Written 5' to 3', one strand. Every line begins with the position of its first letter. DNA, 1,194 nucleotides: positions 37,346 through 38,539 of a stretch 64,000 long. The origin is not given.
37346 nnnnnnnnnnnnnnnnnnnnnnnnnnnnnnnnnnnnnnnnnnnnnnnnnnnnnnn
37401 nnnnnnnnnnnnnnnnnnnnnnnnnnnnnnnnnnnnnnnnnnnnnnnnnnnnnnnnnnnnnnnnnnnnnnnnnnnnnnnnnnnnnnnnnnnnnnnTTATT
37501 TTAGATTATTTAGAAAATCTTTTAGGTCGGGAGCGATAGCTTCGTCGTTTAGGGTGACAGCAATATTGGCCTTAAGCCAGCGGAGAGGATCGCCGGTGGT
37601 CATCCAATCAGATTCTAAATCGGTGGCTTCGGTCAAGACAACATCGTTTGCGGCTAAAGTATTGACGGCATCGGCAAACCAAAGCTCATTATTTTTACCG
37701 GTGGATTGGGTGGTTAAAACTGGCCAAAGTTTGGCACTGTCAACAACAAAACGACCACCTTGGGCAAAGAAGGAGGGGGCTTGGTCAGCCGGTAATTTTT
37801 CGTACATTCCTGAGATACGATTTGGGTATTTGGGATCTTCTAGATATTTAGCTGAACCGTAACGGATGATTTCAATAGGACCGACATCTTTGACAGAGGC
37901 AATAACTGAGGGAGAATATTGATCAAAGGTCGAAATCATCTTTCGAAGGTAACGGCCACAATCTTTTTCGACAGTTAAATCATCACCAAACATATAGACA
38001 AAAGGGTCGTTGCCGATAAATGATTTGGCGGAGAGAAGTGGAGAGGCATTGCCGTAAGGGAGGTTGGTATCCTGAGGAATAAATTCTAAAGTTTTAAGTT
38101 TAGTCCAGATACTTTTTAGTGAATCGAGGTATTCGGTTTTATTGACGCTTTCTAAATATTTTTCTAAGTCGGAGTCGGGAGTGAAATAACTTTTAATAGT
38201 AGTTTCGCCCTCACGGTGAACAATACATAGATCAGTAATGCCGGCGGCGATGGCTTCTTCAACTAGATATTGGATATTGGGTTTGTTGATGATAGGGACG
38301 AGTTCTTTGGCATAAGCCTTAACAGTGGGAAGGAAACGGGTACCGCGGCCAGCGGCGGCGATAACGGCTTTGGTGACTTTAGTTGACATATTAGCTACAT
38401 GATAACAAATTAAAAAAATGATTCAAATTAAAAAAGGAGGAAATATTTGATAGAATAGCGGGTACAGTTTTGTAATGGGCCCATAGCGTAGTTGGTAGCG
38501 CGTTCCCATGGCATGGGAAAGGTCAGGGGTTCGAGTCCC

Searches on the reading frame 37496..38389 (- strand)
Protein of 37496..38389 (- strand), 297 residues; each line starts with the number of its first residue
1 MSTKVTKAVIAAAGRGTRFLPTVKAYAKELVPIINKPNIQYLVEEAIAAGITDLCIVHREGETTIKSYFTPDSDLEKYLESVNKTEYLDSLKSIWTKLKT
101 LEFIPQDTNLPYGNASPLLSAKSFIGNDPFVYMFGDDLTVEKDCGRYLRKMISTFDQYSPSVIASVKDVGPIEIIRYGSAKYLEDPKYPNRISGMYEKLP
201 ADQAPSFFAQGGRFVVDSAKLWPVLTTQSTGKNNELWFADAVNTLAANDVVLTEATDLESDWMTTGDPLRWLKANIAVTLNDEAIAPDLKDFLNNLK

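Call 33: find_encoding_contigs(protein=window:37496-38389:-, flank=4000, max_places=5)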
Protein window:37496-38389:- (297 aa): 10 contigs read that carry it; 1 place shown.
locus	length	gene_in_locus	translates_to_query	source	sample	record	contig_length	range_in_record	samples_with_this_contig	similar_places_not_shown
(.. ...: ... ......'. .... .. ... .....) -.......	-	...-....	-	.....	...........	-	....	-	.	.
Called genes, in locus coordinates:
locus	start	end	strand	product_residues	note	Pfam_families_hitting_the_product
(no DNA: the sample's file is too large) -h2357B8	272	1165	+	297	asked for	PF00483:NTP_transferase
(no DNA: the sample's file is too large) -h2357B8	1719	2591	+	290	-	-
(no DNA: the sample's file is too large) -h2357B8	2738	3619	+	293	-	PF13641:Glyco_tranf_2_3 (weak), PF00535:Glycos_transf_2, PF10111:Glyco_tranf_2_2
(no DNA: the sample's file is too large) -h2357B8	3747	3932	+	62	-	?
